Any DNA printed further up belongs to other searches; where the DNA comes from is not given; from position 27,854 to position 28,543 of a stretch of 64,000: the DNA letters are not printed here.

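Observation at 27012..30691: Candidate pathway for a C-methyl-branched 6-deoxyhexose: RmlB, then an FdtA-like ketoisomerase, then a TylCIII-like C-methyltransferase, then an SDR reductase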

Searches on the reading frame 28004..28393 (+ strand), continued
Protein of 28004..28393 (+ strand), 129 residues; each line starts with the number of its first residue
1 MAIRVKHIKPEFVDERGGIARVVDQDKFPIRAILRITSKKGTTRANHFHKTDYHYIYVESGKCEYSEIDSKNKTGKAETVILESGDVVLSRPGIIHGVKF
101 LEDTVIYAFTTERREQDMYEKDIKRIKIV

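Call 15: find_related_loci(query=A1, collection=genome_contigs, flank=10000)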
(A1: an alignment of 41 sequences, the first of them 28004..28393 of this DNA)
Query A1 (129 aa) in genome_contigs; peptide patterns used: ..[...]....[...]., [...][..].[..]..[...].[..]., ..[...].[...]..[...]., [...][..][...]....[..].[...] (x = any residue, [..] = any of these).
252 stretches matched a pattern; 127 encode a relative of the query (tblastn E <= 1e-3); the best 80 are kept; 80 distinct loci.
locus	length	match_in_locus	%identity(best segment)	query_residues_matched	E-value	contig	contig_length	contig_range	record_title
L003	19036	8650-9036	80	1-129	1e-67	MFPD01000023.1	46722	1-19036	MAG: Candidatus Levybacteria bacterium RIFCSPLOWO2_02_FULL_37_18 rifcsplowo2_02_scaffold_715, whole genome shotgun seque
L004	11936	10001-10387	74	1-129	4e-61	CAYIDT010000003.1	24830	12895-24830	MAG TPA_asm: uncultured Gammaproteobacteria bacterium isolate ERP119705_co1_249 genome assembly, contig: NODE_2028_lengt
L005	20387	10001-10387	63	1-129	2e-55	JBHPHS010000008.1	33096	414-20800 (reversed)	Patescibacteria group bacterium isolate SAG AM-312-A20 AM-312-A20_NODE_8, whole genome shotgun sequence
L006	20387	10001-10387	64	1-129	1e-53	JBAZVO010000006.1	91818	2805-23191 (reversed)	MAG: Candidatus Woesearchaeota archaeon isolate SO_2017_GW1_254 NODE_1551_length_91818_cov_7.621184_OW334_2017, whole ge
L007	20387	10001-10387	64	1-129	3e-52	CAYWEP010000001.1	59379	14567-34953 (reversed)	MAG TPA_asm: uncultured Gammaproteobacteria bacterium isolate SRP269290_co3_1003 genome assembly, contig: NODE_388_lengt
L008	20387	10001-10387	60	1-129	3e-49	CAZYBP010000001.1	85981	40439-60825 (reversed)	MAG TPA_asm: uncultured Gammaproteobacteria bacterium isolate binchicken_co227_340 genome assembly, contig: NODE_529_len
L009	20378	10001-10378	63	1-126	7e-51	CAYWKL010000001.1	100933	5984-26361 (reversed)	MAG TPA_asm: uncultured Gammaproteobacteria bacterium isolate binchicken_co38_1283 genome assembly, contig: NODE_524_len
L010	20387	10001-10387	59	1-129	2e-48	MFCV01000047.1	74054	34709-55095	MAG: Candidatus Daviesbacteria bacterium RIFCSPHIGHO2_02_FULL_36_13 rifcsphigho2_02_scaffold_875, whole genome shotgun s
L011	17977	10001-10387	56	1-129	1e-47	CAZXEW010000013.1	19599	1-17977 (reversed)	MAG TPA_asm: uncultured Gammaproteobacteria bacterium isolate binchicken_co203_146 genome assembly, contig: k141_4544340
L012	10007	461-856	60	1-129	3e-47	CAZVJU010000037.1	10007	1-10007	MAG TPA_asm: uncultured Gammaproteobacteria bacterium isolate SRP050083_co3_9 genome assembly, contig: NODE_6558_length_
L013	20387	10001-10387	54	1-129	2e-46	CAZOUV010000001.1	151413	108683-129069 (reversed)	MAG TPA_asm: uncultured Gammaproteobacteria bacterium isolate SRP319275_co4_254 genome assembly, contig: NODE_50_length_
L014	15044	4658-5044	59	1-129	2e-45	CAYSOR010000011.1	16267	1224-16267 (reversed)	MAG TPA_asm: uncultured Gammaproteobacteria bacterium isolate binchicken_co266_188 genome assembly, contig: NODE_5949_le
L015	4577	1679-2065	53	1-129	7e-45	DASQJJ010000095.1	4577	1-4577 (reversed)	MAG TPA_asm: Candidatus Eisenbacteria bacterium isolate SMAG_U11883 k141_145663, whole genome shotgun sequence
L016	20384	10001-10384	56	1-128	2e-44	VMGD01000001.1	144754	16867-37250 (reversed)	MAG: Microgenomates group bacterium Gr01-1014_7 G01um10147_scaffold_25, whole genome shotgun sequence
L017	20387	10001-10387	55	1-129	4e-44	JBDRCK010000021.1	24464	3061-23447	MAG: bacterium isolate MEGAHIT-group-1.182 k141_13469412, whole genome shotgun sequence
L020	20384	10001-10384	55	1-128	2e-42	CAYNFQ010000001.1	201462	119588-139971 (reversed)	MAG TPA_asm: uncultured Gammaproteobacteria bacterium isolate binchicken_co110_279 genome assembly, contig: NODE_160_len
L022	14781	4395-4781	55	1-129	3e-42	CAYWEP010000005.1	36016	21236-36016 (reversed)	MAG TPA_asm: uncultured Gammaproteobacteria bacterium isolate SRP269290_co3_1003 genome assembly, contig: NODE_995_lengt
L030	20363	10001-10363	51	6-129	4e-37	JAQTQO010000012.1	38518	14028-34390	MAG: Patescibacteria group bacterium isolate STB_141 NODE_2212_length_38518_cov_3.907062_Sandtown_B, whole genome shotgu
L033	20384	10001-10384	49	1-129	3e-36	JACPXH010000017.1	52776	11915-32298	MAG: Candidatus Parcubacteria bacterium isolate NC_groundwater_832_Pr1_B-0.1um_57_17 Montesol18_Bp1_scaffold_1253020, wh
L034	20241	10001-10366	50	5-127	5e-36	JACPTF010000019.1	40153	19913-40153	MAG: Candidatus Woesearchaeota archaeon isolate NC_groundwater_725_Ag_S-0.2um_48_19 S36_SO-2_scaffold_702312, whole geno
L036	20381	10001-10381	48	6-129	3e-35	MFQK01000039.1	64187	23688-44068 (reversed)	MAG: Candidatus Magasanikbacteria bacterium RIFCSPLOWO2_02_FULL_44_11 rifcsplowo2_02_scaffold_5119, whole genome shotgun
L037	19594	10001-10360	48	5-129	3e-35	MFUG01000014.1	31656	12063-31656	MAG: Candidatus Nomurabacteria bacterium RIFCSPHIGHO2_02_FULL_42_19 rifcsphigho2_02_scaffold_5991, whole genome shotgun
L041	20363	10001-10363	48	6-129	2e-34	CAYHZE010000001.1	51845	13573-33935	MAG TPA_asm: uncultured Candidatus Saccharibacteria bacterium isolate ERP119705_co17_184 genome assembly, contig: NODE_5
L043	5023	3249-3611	48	6-129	4e-34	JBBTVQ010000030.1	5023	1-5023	MAG: Patescibacteria group bacterium isolate H51-bin042_1 H51_bin042_1_000000000030, whole genome shotgun sequence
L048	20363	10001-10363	47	6-129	8e-34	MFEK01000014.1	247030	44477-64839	MAG: Candidatus Doudnabacteria bacterium RIFCSPHIGHO2_01_FULL_46_14 rifcsphigho2_01_scaffold_56, whole genome shotgun se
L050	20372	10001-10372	46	5-129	3e-33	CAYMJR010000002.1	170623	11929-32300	MAG TPA_asm: uncultured Gammaproteobacteria bacterium isolate SRP272529_co1_137 genome assembly, contig: NODE_51_length_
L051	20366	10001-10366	46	7-129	5e-33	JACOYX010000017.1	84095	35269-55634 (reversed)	MAG: Candidatus Sungiibacteriota bacterium isolate NC_groundwater_190_Ag_S-0.1um_45_12 S4_GD2017_2_S1_scaffold_706, whol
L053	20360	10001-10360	48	6-126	2e-32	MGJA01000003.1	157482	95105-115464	MAG: Candidatus Yanofskybacteria bacterium RIFCSPHIGHO2_01_FULL_41_21 rifcsphigho2_01_scaffold_127, whole genome shotgun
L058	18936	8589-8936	47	1-122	4e-31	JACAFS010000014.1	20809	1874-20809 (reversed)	MAG: Thaumarchaeota archaeon isolate ASW8_bin1 ASW8bin1_14, whole genome shotgun sequence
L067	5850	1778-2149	43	3-129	7e-29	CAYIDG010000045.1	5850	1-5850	MAG TPA_asm: uncultured archaeon isolate ERP119705_co1_846 genome assembly, contig: NODE_22970_length_5850_cov_4.826920,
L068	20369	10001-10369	42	5-129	9e-29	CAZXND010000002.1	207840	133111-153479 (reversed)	MAG TPA_asm: uncultured Gammaproteobacteria bacterium isolate SRP192515_co1_195 genome assembly, contig: NODE_29_length_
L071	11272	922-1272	44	10-129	7e-28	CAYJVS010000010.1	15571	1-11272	MAG TPA_asm: uncultured Gammaproteobacteria bacterium isolate ERP125453_co1_232 genome assembly, contig: NODE_3916_lengt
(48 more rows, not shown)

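Call 20: predict_structure(alignment_id=A1)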
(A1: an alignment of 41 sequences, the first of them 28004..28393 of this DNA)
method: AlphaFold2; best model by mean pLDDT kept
length: 129 residues; sequences in the alignment: 41
mean_pLDDT: 89.7   pTM: 0.83
mean pLDDT of the five models: 89.7, 89.6, 88.5, 85.1, 74.3
residues with pLDDT >= 90: 91; 70-90: 23; 50-70: 15; < 50: 0
segments of 3 or more residues with pLDDT < 50: none
pLDDT, mean of each block of 10 residues (from residue 1): 91 96 93 95 89 95 94 85 97 93 97 70 69
secondary structure, 60 per line:
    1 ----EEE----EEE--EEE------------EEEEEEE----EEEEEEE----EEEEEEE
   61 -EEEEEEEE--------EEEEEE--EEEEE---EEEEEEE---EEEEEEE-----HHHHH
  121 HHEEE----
elements in order: E5-7 E12-14 E17-19 E32-38 E43-49 E54-60 E62-69 E78-83 E86-90 E94-100 E104-110 H116-122 E123-125
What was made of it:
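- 28004..28393 (+): 129-aa single-domain cupin of a distinct family, FdtA/QdtA-like. It is a candidate NDP-ketosugar 3,4-ketoisomerase; an epimerase role is the rival reading. The AF2 model has pLDDT 89.7 (call 20).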

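Call 25: fold_search(model_id=the predicted structure, library=pdb)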
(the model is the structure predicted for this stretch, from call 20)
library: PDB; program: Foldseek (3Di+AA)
matches with E <= 10: 1942; with E <= 0.001: 249
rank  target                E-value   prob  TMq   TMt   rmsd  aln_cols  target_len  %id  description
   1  2pa7_B                4.5e-08  1.00  0.76  0.74   2.5       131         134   21  Structure of Wild-Type dTDP-4-keto-6-deoxy-D-glucose-3,4-ketoisomerase from Aneurinibacillus thermoaerophilus in compl (released 2007-04-24)
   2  2pae_B                4.7e-08  1.00  0.76  0.73   2.6       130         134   19  Structure of a H49N mutant dTDP-4-keto-6-deoxy-D-glucose-3,4-ketoisomerase from Aneurinibacillus thermoaerophilus in c (released 2007-04-24)
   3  2pak_B                5.2e-08  1.00  0.76  0.73   2.6       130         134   19  Structure of a H51N mutant dTDP-4-keto-6-deoxy-D-glucose-3,4-ketoisomerase from Aneurinibacillus thermoaerophilus comp (released 2007-04-24)
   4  2pam_B                6.1e-08  1.00  0.76  0.74   2.5       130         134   18  Structure of a H49N, H51N double mutant dTDP-4-keto-6-deoxy-D-glucose-3,4-ketoisomerase from Aneurinibacillus thermoae (released 2007-04-24)
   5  2pa7_A                6.1e-08  1.00  0.75  0.72   2.4       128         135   21  Structure of Wild-Type dTDP-4-keto-6-deoxy-D-glucose-3,4-ketoisomerase from Aneurinibacillus thermoaerophilus in compl (released 2007-04-24)
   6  2pak_A                6.4e-08  1.00  0.75  0.72   2.3       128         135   20  Structure of a H51N mutant dTDP-4-keto-6-deoxy-D-glucose-3,4-ketoisomerase from Aneurinibacillus thermoaerophilus comp (released 2007-04-24)
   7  4mzu_E                6.4e-08  1.00  0.74  0.36   2.5       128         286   20  Crystal structure of FdtD, a bifunctional ketoisomerase/N-acetyltransferase from Shewanella denitrificans (released 2013-10-09)
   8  2pam_A                7.4e-08  1.00  0.75  0.72   2.3       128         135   20  Structure of a H49N, H51N double mutant dTDP-4-keto-6-deoxy-D-glucose-3,4-ketoisomerase from Aneurinibacillus thermoae (released 2007-04-24)
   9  4zu4_A                8.7e-08  1.00  0.75  0.68   2.5       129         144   20  X-ray structure of the 3,4-ketoisomerase domain of FdtD from Shewanella denitrificans (released 2015-07-15)
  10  4zu7_A                8.7e-08  1.00  0.74  0.71   3.1       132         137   21  X-ray structure if the QdtA 3,4-ketoisomerase from Thermoanaerobacterium thermosaccharolyticum, double mutant Y17R/R97 (released 2015-07-15)
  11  2pae_A                9.1e-08  1.00  0.75  0.71   2.3       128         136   20  Structure of a H49N mutant dTDP-4-keto-6-deoxy-D-glucose-3,4-ketoisomerase from Aneurinibacillus thermoaerophilus in c (released 2007-04-24)
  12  4mzu_G                1.0e-07  1.00  0.70  0.34   2.8       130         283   20  Crystal structure of FdtD, a bifunctional ketoisomerase/N-acetyltransferase from Shewanella denitrificans (released 2013-10-09)
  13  4mzu_C                1.1e-07  1.00  0.74  0.35   2.5       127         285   20  Crystal structure of FdtD, a bifunctional ketoisomerase/N-acetyltransferase from Shewanella denitrificans (released 2013-10-09)
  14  4mzu_D                1.4e-07  1.00  0.74  0.36   2.5       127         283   20  Crystal structure of FdtD, a bifunctional ketoisomerase/N-acetyltransferase from Shewanella denitrificans (released 2013-10-09)
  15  4zu4_B                1.5e-07  1.00  0.75  0.68   2.4       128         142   20  X-ray structure of the 3,4-ketoisomerase domain of FdtD from Shewanella denitrificans (released 2015-07-15)
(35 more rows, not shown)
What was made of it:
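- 28004..28393 (+): The top Foldseek hits are all 3,4-ketoisomerases (E ~5e-8, TM 0.75), with RmlC types about tenfold weaker (call 25).
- On FdtA/QdtA/WxcM-C 3,4-ketoisomerase (PF05523): Foldseek ranks 1-29 are FdtA, FdtD, QdtA or HCAN_0198 (E 4.5e-8 to 3.6e-7, TM 0.70-0.78), and WlaRA/WlaRB also match at E ~5e-7 to 1e-6 (call 25). The PDB holds H49N and H51N mutant entries for FdtA (call 25).
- RmlC-type structures also match the model, at E ~5e-7 to 1e-6 with TM 0.77-0.79 (call 25). 3,4-Ketoisomerases fill the top 29 Foldseek ranks (call 25).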

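Call 36: search_protein_families(library=pfam, proteins=[L010:12715-13626:+, L020:12707-13654:+, L068:12682-13611:+, L008:11453-12430:+, L036:10388-12688:+, L034:12643-13668:+, L050:12680-13699:+, L016:12702-13529:+, L067:3317-4213:+], max_evalue=0.0001)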
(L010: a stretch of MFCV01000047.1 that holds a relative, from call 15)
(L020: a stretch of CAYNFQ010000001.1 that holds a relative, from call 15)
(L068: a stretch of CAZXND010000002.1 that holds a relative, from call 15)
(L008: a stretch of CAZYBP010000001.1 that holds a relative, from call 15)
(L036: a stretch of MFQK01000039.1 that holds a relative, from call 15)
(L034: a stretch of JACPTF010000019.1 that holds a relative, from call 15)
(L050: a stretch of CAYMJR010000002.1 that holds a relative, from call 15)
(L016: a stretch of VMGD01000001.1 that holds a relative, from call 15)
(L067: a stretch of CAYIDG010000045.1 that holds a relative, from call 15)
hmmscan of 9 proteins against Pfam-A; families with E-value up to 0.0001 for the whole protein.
L010:12715-13626:+ (303 aa): 2 families
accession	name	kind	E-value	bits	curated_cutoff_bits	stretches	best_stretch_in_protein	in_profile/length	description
PF01408.29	GFO_IDH_MocA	-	2.7e-17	64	24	1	3-117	2-120/120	Oxidoreductase family, NAD-binding Rossmann fold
PF22725.1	GFO_IDH_MocA_C3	-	1.4e-06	28.7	27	1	153-228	42-121/124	GFO/IDH/MocA C-terminal domain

L020:12707-13654:+ (315 aa): 2 families
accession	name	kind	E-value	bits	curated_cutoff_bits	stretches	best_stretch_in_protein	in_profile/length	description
PF01408.29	GFO_IDH_MocA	-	4.8e-15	56.8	24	1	3-118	2-120/120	Oxidoreductase family, NAD-binding Rossmann fold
PF22725.1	GFO_IDH_MocA_C3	-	1.1e-07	32.4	27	1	156-227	44-118/124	GFO/IDH/MocA C-terminal domain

L068:12682-13611:+ (309 aa): 2 families
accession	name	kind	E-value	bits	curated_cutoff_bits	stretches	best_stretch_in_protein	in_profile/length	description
PF01408.29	GFO_IDH_MocA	-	7.8e-20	72.2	24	1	4-114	4-120/120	Oxidoreductase family, NAD-binding Rossmann fold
PF22725.1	GFO_IDH_MocA_C3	-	7.4e-06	26.4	27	1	151-231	42-123/124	GFO/IDH/MocA C-terminal domain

L008:11453-12430:+ (325 aa): 3 families
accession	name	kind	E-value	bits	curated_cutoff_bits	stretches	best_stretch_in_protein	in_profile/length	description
PF01408.29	GFO_IDH_MocA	-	2.4e-16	60.9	24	1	5-113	4-115/120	Oxidoreductase family, NAD-binding Rossmann fold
PF22725.1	GFO_IDH_MocA_C3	-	2.2e-10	41.1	27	1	159-237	44-123/124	GFO/IDH/MocA C-terminal domain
PF02894.22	GFO_IDH_MocA_C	-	9.2e-06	26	22.9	1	164-323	46-216/218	Oxidoreductase family, C-terminal alpha/beta domain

L036:10388-12688:+ (766 aa): 9 families
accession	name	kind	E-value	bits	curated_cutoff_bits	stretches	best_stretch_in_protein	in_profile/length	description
PF08484.17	Methyltransf_14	-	1.7e-55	187.6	23.5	1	256-410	2-160/160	C-methyltransferase C-terminal domain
PF01370.27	Epimerase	-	6e-40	137.6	20.9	1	442-688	1-240/240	NAD dependent epimerase/dehydratase family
PF16363.11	GDP_Man_Dehyd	-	1.3e-26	94.3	27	1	444-756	2-331/332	GDP-mannose 4,6 dehydratase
PF08421.16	Methyltransf_13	-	2.1e-22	79.5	31.3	1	15-76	1-62/62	Putative zinc binding domain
PF13489.12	Methyltransf_23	-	3e-16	60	27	1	101-248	13-161/164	Methyltransferase domain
PF01073.25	3Beta_HSD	-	4.7e-12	46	22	1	443-630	1-187/280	3-beta hydroxysteroid dehydrogenase/isomerase family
PF02719.21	Polysacc_synt_2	-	4.6e-07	29.8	20.2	0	442-563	1-128/293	Polysaccharide biosynthesis protein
PF08241.18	Methyltransf_11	-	7.9e-07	30.1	21.2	1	113-207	1-95/95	Methyltransferase domain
PF08242.18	Methyltransf_12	-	4e-06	27.9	30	1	113-205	1-98/98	Methyltransferase domain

L034:12643-13668:+ (341 aa): 0 families

L050:12680-13699:+ (339 aa): 2 families
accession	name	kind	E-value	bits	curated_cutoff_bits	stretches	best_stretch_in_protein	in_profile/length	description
PF00535.33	Glycos_transf_2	-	2.2e-18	67.2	23.3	1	15-138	1-127/168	Glycosyl transferase family 2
PF13641.12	Glyco_tranf_2_3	-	7.5e-07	29.8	27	1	14-243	3-221/230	Glycosyltransferase like family 2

L016:12702-13529:+ (275 aa): 17 families
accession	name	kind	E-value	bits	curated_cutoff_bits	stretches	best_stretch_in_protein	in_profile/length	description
PF08241.18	Methyltransf_11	-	1.7e-26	93.1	21.2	1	40-133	1-95/95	Methyltransferase domain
PF13847.12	Methyltransf_31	-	2.4e-26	92.6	27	1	34-139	2-115/145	Methyltransferase domain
PF13489.12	Methyltransf_23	-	7.8e-24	84.7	27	1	21-193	6-163/164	Methyltransferase domain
PF13649.12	Methyltransf_25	-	3.8e-23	82.4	27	1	39-129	1-97/97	Methyltransferase domain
PF01209.24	Ubie_methyltran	-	6e-17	62.2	20.1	1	20-137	31-156/233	ubiE/COQ5 methyltransferase family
PF08242.18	Methyltransf_12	-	7.2e-15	55.9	30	1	40-131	1-98/98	Methyltransferase domain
PF05175.20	MTS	-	8.9e-12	45.4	23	1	27-135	23-140/170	Methyltransferase small domain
PF07021.18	MetW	-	2.5e-10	40.7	21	1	27-126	6-103/193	Methionine biosynthesis protein MetW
PF02353.26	CMAS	-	3.8e-09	36.7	27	1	19-135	46-166/273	Mycolic acid cyclopropane synthetase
PF08003.17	Methyltransf_9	-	4.9e-08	32.8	23.8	1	25-135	105-219/315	Protein of unknown function (DUF1698)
PF01135.25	PCMT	-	1.2e-07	32.1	20.3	1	27-133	65-171/210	Protein-L-isoaspartate(D-aspartate) O-methyltransferase (PCMT)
PF03141.22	Methyltransf_29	-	1.7e-07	30.6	23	1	37-137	119-221/506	Putative S-adenosyl-L-methionine-dependent methyltransferase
PF05401.17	NodS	-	3e-07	30.9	24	1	30-126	36-137/201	Nodulation protein S (NodS)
PF05148.21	Methyltransf_8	-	1.2e-06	29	27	1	25-133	61-156/219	Hypothetical methyltransferase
PF06325.19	PrmA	-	2.5e-05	24.3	22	1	28-133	155-258/296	Ribosomal protein L11 methyltransferase (PrmA)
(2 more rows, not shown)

L067:3317-4213:+ (298 aa): 5 families
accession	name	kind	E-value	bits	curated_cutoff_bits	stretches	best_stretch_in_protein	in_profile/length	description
PF00535.33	Glycos_transf_2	-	4.9e-27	95.3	23.3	1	11-181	1-167/168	Glycosyl transferase family 2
PF13641.12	Glyco_tranf_2_3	-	1.4e-12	48.5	27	1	10-222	3-214/230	Glycosyltransferase like family 2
PF10111.15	Glyco_tranf_2_2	-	5.9e-09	36.2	27.3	1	27-244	19-238/276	Glycosyltransferase like family 2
PF13632.12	Glyco_trans_2_3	-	1.2e-05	25.6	27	1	89-273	2-182/198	Glycosyl transferase family group 2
PF13712.12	Glyco_tranf_2_5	-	9.2e-05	22.7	27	0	64-219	34-189/210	Glycosyltransferase like family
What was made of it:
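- Closest known: UDP-xylose synthase. Different: It is genetically tied, and sometimes fused, to a C-methyltransferase (call 36).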
